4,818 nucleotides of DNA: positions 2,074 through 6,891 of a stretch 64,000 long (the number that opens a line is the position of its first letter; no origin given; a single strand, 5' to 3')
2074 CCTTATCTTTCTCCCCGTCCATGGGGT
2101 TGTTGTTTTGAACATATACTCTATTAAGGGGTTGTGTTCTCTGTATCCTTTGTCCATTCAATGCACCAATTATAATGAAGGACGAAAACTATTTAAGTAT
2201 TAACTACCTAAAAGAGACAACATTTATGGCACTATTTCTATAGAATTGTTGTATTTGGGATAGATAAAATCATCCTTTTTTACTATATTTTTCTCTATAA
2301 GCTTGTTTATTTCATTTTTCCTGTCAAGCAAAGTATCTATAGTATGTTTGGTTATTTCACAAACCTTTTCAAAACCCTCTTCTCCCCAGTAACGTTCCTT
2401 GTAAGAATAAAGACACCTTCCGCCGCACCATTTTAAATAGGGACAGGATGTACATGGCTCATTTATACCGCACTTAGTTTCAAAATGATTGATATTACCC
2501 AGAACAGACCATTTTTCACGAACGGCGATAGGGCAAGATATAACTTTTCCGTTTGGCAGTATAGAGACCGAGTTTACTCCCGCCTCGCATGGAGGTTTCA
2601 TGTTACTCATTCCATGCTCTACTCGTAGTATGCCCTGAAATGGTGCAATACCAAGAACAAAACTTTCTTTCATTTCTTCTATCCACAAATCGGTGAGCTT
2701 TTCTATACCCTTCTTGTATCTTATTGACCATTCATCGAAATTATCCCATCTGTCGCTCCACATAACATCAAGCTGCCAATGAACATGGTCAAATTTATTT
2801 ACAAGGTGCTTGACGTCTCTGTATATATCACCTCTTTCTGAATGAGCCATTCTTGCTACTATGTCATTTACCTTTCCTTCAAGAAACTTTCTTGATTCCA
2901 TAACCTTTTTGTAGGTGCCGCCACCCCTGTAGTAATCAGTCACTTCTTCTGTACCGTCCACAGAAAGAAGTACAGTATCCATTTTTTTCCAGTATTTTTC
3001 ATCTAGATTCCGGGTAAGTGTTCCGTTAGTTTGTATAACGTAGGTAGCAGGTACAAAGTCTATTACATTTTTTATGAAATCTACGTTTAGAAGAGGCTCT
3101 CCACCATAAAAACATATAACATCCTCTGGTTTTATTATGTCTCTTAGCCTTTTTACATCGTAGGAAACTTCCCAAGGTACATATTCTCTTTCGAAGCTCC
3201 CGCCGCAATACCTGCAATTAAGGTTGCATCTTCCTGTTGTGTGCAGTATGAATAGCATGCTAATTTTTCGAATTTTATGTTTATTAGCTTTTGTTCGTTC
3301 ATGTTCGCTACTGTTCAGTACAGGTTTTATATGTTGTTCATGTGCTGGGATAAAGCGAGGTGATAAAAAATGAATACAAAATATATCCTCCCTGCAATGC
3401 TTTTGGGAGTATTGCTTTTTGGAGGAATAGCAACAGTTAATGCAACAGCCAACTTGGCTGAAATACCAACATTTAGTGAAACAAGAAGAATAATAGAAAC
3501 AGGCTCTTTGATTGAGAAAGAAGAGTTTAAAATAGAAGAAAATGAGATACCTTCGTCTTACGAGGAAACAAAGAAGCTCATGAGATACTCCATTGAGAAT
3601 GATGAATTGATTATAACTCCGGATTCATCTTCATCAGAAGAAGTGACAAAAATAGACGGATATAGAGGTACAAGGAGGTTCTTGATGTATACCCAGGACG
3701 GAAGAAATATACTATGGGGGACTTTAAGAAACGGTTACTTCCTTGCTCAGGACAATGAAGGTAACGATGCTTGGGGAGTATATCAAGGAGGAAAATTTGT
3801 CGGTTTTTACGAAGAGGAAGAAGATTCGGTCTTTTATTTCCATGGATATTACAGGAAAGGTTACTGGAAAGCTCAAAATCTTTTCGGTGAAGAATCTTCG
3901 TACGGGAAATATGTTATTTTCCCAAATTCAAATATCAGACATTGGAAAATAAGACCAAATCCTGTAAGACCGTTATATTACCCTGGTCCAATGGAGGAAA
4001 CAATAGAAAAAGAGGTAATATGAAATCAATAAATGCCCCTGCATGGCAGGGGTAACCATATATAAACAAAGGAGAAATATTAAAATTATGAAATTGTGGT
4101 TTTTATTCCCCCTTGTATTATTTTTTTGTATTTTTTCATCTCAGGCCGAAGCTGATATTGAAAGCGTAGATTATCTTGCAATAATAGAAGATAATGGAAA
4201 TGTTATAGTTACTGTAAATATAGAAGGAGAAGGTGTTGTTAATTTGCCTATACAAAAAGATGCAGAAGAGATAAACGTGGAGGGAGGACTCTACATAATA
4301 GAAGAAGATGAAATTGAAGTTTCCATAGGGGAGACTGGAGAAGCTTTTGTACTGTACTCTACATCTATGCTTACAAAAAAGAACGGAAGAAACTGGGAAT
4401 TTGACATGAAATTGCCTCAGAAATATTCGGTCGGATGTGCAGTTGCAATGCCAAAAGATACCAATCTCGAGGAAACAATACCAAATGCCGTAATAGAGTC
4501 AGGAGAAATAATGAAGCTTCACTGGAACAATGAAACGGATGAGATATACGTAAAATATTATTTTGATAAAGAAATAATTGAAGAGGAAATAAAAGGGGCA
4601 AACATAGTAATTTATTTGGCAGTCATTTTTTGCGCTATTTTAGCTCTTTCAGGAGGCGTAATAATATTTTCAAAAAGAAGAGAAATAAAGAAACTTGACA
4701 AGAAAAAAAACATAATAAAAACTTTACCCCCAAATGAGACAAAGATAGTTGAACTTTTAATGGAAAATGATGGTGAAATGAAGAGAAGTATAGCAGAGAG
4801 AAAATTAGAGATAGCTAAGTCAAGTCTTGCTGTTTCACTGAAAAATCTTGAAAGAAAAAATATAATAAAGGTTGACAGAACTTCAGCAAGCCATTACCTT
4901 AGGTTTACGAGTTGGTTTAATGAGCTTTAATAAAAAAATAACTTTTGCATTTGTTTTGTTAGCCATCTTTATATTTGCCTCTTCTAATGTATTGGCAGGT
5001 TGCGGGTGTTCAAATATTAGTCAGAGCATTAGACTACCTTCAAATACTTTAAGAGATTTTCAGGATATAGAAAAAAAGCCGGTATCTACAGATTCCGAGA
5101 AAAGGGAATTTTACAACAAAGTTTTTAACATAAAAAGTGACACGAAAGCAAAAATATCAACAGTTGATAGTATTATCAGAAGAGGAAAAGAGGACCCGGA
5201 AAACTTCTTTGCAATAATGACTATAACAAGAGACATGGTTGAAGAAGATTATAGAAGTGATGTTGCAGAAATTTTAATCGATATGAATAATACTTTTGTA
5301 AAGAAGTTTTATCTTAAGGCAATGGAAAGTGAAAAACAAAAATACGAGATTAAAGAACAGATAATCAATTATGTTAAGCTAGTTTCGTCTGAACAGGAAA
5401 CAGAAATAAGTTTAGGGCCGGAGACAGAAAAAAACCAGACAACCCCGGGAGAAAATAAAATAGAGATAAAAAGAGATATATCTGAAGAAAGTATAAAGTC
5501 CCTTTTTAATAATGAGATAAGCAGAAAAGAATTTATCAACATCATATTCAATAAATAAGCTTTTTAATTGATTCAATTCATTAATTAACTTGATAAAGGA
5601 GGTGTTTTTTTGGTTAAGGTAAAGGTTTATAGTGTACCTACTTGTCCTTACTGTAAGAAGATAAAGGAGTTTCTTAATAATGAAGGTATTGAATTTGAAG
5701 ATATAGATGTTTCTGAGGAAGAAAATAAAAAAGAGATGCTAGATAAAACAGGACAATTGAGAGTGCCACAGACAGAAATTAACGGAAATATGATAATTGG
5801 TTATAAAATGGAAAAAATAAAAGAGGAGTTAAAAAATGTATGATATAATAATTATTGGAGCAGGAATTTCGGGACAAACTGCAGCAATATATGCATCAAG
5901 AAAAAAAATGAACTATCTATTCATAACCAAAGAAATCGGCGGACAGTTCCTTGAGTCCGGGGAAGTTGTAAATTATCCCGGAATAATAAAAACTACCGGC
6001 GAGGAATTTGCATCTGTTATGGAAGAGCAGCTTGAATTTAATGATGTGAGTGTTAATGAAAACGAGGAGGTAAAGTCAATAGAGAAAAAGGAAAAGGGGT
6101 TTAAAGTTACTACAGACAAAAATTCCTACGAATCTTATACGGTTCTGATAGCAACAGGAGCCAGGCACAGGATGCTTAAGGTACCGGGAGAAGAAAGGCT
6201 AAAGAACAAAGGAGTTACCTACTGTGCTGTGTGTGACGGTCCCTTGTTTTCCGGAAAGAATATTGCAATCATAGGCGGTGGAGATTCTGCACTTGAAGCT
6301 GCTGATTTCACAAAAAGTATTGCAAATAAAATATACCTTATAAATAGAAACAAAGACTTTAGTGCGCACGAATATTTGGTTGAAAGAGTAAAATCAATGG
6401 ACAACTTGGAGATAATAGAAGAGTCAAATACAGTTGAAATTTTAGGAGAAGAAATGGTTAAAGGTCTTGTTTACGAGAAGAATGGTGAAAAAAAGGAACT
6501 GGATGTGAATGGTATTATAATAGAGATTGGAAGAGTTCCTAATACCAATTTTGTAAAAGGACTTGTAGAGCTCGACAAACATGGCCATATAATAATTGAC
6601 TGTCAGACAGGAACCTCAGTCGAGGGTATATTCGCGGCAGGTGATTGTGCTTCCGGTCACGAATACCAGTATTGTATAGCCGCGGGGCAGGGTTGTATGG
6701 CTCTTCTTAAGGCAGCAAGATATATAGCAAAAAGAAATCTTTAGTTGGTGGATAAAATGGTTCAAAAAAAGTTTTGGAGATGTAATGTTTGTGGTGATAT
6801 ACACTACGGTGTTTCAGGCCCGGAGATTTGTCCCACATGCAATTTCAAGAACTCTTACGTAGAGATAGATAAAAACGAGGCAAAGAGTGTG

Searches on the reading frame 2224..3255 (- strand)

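Call 59: search_protein_families(library=pfam, proteins=[window:2224-3255:-], max_evalue=0.0001)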
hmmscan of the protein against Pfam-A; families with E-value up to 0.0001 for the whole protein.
window:2224-3255:- (343 aa): 1 family
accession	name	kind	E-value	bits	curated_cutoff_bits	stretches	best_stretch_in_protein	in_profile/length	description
PF04055.27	Radical_SAM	-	9.6e-13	49.1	29.5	1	6-121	3-132/166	Radical SAM superfamily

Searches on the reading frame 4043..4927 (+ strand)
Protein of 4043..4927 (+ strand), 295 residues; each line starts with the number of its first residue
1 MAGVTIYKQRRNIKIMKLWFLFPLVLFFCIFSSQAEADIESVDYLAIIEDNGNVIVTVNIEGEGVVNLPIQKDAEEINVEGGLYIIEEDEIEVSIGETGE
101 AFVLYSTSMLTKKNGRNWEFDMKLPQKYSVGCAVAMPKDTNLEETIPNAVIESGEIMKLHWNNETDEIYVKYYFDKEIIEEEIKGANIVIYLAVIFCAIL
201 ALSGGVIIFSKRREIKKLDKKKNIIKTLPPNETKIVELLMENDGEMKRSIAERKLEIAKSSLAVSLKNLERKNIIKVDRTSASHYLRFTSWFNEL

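Call 59: search_protein_families(library=pfam, proteins=[window:4043-4927:+], max_evalue=0.0001)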
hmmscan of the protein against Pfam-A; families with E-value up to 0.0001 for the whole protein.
window:4043-4927:+ (295 aa): 1 family
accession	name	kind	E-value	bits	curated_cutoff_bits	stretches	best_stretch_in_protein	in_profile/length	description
PF24034.1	DUF7343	-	8.7e-05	22.7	27.6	0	230-276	3-49/62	Domain of unknown function (DUF7343)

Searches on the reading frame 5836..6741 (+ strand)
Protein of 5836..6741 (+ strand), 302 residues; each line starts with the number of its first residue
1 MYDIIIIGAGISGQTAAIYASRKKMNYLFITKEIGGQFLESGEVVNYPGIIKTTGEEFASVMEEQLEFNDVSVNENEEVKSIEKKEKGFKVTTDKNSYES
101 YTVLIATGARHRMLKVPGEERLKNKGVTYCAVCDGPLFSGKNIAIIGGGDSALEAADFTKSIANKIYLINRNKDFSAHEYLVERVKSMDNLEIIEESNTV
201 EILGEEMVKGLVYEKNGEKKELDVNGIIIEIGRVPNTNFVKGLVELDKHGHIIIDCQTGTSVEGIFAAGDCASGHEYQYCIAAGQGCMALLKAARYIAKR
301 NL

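Call 59: search_protein_families(library=pfam, proteins=[window:5836-6741:+], max_evalue=0.0001)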
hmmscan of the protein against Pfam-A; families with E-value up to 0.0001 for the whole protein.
window:5836-6741:+ (302 aa): 7 families
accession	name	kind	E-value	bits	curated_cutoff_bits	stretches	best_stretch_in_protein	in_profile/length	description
PF07992.20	Pyr_redox_2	-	2e-41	142.8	26.1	1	2-283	1-288/291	Pyridine nucleotide-disulphide oxidoreductase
PF13738.12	Pyr_redox_3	-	8.8e-28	97.9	30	1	52-269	77-305/305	Pyridine nucleotide-disulphide oxidoreductase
PF00070.33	Pyr_redox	-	1.4e-13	51.6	22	1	142-213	1-79/82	Pyridine nucleotide-disulphide oxidoreductase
PF03486.20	HI0933_like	-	3.6e-09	36.9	50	0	56-109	109-164/244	HI0933-like protein Rossmann domain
PF01266.30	DAO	-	1.3e-06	28.6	27.9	0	3-33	1-31/353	FAD dependent oxidoreductase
PF00890.30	FAD_binding_2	-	1.6e-05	24.8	20.4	0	3-33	1-31/414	FAD binding domain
PF01134.28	GIDA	-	5e-05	23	22.1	0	3-34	1-32/391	Glucose inhibited division protein A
